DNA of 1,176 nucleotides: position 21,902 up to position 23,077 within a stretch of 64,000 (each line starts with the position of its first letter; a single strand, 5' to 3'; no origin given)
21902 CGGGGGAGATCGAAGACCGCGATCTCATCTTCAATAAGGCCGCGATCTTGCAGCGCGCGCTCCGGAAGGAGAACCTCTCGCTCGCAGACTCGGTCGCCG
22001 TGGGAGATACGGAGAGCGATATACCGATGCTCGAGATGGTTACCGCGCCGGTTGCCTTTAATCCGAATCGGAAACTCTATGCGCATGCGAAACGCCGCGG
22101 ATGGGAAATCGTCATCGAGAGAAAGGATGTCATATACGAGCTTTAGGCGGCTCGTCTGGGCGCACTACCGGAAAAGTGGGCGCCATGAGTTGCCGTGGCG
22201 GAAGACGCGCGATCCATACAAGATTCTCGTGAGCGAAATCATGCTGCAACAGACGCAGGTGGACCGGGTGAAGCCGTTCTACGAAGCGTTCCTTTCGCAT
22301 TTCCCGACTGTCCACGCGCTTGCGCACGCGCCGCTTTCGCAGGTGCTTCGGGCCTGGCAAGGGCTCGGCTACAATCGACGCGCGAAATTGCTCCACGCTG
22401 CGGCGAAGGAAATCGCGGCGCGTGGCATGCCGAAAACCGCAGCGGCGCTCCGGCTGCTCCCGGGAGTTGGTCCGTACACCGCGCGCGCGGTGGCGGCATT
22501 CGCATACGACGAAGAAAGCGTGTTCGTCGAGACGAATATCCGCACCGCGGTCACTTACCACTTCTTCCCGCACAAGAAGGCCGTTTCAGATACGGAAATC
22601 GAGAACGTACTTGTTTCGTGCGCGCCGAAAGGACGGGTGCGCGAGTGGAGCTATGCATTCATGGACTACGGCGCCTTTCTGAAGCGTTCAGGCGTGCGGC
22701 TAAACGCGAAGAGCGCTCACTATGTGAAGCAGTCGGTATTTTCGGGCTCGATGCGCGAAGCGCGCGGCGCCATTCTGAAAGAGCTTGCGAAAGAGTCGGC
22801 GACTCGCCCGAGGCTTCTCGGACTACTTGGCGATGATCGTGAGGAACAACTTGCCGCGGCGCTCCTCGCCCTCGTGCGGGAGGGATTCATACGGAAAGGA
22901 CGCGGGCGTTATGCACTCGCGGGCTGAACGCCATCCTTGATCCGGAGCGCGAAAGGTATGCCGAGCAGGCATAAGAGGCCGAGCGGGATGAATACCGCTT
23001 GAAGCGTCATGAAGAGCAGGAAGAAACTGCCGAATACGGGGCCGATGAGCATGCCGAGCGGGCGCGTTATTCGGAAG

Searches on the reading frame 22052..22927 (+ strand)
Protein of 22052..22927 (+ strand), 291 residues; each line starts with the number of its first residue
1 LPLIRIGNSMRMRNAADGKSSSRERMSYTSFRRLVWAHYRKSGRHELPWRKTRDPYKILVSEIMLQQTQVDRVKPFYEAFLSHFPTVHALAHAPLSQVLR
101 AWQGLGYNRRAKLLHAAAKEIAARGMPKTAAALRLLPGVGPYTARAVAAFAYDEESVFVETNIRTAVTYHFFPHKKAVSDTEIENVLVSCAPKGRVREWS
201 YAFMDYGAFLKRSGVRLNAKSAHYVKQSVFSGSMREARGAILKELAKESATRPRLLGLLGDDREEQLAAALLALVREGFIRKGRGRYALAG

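Call 34: search_protein_families(library=pfam, proteins=[window:22052-22927:+], max_evalue=0.01)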
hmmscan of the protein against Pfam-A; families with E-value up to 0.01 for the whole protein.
window:22052-22927:+ (291 aa): 2 families
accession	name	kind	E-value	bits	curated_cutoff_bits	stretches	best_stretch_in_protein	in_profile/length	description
PF00730.31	HhH-GPD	-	4.1e-17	62.9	26.2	1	60-183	1-98/108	HhH-GPD superfamily base excision DNA repair protein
PF00633.29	HHH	-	4.4e-05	23.6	24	1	125-150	5-30/30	Helix-hairpin-helix motif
